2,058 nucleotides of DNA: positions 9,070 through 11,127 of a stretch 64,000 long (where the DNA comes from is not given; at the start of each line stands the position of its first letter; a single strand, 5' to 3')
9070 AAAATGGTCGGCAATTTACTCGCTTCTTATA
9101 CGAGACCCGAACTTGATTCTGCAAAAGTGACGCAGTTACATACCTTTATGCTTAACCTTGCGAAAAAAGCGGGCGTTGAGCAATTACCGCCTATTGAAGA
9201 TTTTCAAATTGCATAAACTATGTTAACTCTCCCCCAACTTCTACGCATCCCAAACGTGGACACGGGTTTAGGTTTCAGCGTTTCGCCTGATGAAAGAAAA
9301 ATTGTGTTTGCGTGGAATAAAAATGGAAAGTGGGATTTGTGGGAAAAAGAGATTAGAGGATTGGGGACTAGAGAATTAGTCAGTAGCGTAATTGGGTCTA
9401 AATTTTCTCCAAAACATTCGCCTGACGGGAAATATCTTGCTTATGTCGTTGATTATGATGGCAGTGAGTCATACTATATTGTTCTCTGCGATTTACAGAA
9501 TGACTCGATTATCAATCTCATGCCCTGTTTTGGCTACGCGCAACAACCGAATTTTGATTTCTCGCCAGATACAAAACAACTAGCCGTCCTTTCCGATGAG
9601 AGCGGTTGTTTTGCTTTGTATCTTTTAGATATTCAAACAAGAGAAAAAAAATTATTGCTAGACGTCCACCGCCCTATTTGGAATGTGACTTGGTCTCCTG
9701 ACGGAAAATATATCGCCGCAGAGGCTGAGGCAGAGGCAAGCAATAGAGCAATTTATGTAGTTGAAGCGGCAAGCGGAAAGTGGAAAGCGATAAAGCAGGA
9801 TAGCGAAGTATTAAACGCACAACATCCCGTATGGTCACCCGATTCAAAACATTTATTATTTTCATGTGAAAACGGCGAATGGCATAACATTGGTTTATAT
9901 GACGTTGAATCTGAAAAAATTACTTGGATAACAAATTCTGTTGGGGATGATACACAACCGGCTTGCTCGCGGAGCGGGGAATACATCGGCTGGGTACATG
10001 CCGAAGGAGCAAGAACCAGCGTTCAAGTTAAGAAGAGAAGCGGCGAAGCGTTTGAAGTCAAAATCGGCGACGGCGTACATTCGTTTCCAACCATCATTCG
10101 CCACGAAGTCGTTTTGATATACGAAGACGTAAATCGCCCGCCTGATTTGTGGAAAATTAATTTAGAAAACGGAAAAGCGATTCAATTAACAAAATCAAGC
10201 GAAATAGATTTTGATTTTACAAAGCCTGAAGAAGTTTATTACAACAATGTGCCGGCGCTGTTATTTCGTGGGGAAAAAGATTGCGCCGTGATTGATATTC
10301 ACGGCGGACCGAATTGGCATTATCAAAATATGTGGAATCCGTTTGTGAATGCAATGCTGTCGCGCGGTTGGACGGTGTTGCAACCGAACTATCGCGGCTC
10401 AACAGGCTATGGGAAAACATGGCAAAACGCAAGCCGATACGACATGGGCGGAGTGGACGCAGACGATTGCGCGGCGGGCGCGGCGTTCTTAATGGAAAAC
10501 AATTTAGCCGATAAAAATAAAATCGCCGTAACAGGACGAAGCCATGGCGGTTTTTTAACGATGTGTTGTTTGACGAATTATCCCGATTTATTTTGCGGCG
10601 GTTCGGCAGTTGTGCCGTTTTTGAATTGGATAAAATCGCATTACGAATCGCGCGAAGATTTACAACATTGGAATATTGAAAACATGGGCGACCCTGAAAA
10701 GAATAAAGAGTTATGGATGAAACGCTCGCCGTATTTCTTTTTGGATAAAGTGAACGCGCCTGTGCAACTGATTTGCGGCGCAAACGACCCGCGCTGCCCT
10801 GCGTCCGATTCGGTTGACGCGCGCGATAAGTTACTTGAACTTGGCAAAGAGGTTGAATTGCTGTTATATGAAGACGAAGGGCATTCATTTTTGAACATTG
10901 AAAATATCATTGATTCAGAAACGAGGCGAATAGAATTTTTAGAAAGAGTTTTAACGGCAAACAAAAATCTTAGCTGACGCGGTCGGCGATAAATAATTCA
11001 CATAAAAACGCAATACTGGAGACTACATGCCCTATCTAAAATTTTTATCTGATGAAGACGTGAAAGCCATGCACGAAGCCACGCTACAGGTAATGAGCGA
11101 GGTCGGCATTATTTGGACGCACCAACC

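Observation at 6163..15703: Corrinoid methyltransferase locus with two non-Pyl MttB paralogues interleaved with an S9 peptidase, an M20 aminoacylase and a secreted hydrolase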

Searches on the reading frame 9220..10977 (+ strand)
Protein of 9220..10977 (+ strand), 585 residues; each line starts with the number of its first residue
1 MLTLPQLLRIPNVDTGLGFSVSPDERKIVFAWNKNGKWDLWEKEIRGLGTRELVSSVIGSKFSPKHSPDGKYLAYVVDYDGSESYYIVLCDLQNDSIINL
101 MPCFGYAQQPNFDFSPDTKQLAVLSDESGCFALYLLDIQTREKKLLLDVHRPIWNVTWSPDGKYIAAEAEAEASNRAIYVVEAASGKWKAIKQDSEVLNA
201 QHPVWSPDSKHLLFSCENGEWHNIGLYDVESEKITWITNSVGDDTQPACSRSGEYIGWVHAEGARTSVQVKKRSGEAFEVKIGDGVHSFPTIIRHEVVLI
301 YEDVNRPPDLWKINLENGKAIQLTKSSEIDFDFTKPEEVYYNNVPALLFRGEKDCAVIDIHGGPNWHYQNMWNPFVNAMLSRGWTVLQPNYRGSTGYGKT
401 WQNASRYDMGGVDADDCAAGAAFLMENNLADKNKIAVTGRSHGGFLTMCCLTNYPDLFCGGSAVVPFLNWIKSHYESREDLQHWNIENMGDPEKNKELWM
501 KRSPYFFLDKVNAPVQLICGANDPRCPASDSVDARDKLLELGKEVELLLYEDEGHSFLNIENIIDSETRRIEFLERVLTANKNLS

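Call 3: search_protein_families(library=pfam, proteins=[window:9220-10977:+])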
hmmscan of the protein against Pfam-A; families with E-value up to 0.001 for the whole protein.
window:9220-10977:+ (585 aa): 13 families
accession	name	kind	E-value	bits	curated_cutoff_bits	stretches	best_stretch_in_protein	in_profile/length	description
PF00326.27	Peptidase_S9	-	3.1e-47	161.3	22.6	1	379-579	9-211/213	Prolyl oligopeptidase family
PF07676.18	PD40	-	2.3e-17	62.9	20.9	0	18-41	13-37/38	WD40-like Beta Propeller Repeat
PF20434.5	BD-FAE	-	5.3e-09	36.3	26.8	1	356-538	15-215/215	BD-FAE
PF25174.1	Beta-prop_THOC3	-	8.6e-09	35.2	305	1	136-228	74-160/272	THOC3 beta-propeller domain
PF23414.1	Beta-prop_EML_2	-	1.2e-06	28.6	90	0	113-225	46-152/266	Echinoderm microtubule-associated protein second beta-propeller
PF00561.26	Abhydrolase_1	-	2.2e-06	27.9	25.8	0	357-471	3-103/245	alpha/beta hydrolase fold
PF01738.24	DLH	-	5.7e-06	26.5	21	1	506-565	137-196/217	Dienelactone hydrolase family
PF02897.21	Peptidase_S9_N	-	2e-05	24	24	0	66-94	131-159/414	Prolyl oligopeptidase, N-terminal beta-propeller domain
PF24797.1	Beta-prop_WDR35_TULP_N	-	7e-05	22.6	80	0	153-247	118-203/332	WDR35/TULP4 N-terminal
PF12146.15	Hydrolase_4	-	7.5e-05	22.6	27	0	356-467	6-110/239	Serine aminopeptidase, S33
PF00400.38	WD40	-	0.0002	22.2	27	0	147-167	7-28/39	WD domain, G-beta repeat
PF24817.1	WD40_WDHD1_1st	-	0.00036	20.2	109.9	0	112-220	184-288/291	WDHD1 first WD40 domain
PF00930.27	DPPIV_N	-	0.00088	18.5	22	0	151-239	184-277/354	Dipeptidyl peptidase IV (DPP IV) N-terminal region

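Call 4: search_protein_families(library=ncbifam, proteins=[window:9220-10977:+])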
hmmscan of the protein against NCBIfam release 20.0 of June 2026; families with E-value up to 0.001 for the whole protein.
window:9220-10977:+ (585 aa): 8 families
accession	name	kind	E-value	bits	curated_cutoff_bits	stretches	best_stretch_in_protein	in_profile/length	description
NF053518.1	DipepPtdsDpp5Prph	equivalog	5.3e-33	114.5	900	3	155-567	199-643/655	dipeptidyl-peptidase Dpp5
TIGR02800.1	propeller_TolB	equivalog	5.5e-27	94.8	343.15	2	133-268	173-305/418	Tol-Pal system beta propeller repeat protein TolB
NF002183.0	PRK01029.1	equivalog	1.2e-20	73.9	405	1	106-247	280-420/429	Tol-Pal system protein TolB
NF033523.0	lasso_peptidase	equivalog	5.3e-15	55.2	400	1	423-556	484-615/638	Atxe2 family lasso peptide isopeptidase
NF050058.1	e_dPHAscl_type1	hypoth_equivalog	1.3e-07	31.4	150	1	382-464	51-135/276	extracellular catalytic domain type 1 short-chain-length polyhydroxyalkanoate depolymerase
NF052340.1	hydrazine_beta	equivalog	1e-05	24.8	560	0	49-123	149-226/372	hydrazine synthase subunit beta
NF007511.0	PRK10115.1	equivalog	6.3e-05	21.6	1313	1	379-548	470-642/686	oligopeptidase B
NF045725.1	TmcD_fam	equivalog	0.00012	21.1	440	1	112-216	310-399/412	electron transfer complex subunit TmcD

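Call 12: search_solved_structures(query=window:9220-10977:+, max_evalue=1e-10)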
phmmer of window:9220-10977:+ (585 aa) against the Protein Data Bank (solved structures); distinct sequences matched with E-value up to 1e-10: 37.
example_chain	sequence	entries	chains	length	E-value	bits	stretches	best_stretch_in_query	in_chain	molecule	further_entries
5l8s_A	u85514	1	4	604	5.6e-43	150.3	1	311-576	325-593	Amino acyl peptidase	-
8wt1_A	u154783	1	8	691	3.5e-31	111.3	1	345-559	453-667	S9 family peptidase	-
2qzp_A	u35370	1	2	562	4.2e-29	104.5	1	356-564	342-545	Acylamino-acid-releasing enzyme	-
1ve6_A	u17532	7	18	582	4.6e-29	104.4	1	356-564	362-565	Acylamino-acid-releasing enzyme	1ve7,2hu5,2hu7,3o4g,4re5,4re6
2hu8_A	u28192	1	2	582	1.2e-28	103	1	356-564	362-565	Acylamino-acid-releasing enzyme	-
3o4j_A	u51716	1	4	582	2.3e-28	102.1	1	356-564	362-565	Acylamino-acid-releasing enzyme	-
3o4h_A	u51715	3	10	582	5.9e-28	100.7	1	356-564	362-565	Acylamino-acid-releasing enzyme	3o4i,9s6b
2qr5_A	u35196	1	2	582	1e-27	99.9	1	356-564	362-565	Acylamino-acid-releasing enzyme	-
4hxe_B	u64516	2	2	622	1.4e-24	89.5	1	348-556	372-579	Putative uncharacterized protein PH0594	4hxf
4hxg_A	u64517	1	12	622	3.7e-24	88.1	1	348-556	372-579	Putative uncharacterized protein PH0594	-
3azo_A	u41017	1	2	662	1.7e-22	82.6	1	356-566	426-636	Aminopeptidase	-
7c72_A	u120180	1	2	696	2.1e-22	82.4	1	321-573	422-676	Prolyl oligopeptidase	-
3azp_A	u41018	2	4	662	4.5e-22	81.3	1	356-566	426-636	Aminopeptidase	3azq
5yzm_A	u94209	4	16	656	7.5e-19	70.6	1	285-536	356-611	Acyl-peptide hydrolase, putative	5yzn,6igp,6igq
5yzo_A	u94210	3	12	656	2e-18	69.2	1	285-536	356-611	Acyl-peptide hydrolase, putative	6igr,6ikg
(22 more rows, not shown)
